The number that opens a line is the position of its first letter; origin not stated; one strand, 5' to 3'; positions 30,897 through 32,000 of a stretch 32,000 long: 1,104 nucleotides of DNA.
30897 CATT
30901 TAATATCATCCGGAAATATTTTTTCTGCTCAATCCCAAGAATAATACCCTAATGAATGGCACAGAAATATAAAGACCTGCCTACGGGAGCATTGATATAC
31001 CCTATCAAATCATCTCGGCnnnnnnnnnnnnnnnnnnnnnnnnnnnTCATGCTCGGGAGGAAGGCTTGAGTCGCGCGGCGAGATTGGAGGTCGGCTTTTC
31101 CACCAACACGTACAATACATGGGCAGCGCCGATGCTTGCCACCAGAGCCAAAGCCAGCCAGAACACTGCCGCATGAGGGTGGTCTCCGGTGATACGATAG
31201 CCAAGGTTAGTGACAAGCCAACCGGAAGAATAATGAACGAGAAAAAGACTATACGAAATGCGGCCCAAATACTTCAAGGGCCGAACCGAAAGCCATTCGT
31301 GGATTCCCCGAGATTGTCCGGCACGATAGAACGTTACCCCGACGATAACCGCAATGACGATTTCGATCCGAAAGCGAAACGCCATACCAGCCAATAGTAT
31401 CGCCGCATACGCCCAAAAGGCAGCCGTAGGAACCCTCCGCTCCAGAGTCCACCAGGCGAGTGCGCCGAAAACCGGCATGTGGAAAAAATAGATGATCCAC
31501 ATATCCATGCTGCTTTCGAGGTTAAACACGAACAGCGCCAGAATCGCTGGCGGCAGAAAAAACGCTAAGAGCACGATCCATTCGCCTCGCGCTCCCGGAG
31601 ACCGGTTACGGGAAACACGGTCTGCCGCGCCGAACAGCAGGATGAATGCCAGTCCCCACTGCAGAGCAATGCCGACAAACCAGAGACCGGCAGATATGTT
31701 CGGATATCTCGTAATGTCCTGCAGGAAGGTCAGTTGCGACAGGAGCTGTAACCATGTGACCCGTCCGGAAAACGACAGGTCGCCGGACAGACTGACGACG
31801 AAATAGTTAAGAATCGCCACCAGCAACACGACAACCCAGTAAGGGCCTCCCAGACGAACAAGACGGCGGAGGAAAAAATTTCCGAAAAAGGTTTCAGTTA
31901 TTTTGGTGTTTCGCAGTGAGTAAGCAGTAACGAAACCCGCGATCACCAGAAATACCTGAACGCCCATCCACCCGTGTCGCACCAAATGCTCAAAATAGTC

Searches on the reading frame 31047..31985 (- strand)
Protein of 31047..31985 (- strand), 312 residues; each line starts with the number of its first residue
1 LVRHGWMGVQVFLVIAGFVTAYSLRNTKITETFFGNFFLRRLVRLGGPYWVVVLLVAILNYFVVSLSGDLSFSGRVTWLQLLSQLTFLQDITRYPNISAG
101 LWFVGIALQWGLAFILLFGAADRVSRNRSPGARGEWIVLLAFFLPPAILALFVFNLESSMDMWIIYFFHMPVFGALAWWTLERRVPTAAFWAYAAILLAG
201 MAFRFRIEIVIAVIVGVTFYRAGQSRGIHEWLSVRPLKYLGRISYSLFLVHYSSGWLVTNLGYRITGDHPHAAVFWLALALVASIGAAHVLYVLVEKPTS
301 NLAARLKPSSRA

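Call 7: search_protein_families(library=pfam, proteins=[window:31047-31985:-], max_evalue=0.001)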
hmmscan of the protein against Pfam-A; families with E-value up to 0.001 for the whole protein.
window:31047-31985:- (312 aa): 1 family
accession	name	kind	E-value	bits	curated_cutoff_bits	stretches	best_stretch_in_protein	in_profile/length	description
PF01757.29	Acyl_transf_3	-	6.4e-07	29.2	31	1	7-288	46-321/326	Acyltransferase domain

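Call 36: search_protein_families(library=ncbifam, proteins=[window:31047-31985:-], max_evalue=0.001)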
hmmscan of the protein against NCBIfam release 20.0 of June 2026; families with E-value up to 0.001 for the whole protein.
window:31047-31985:- (312 aa): 0 families
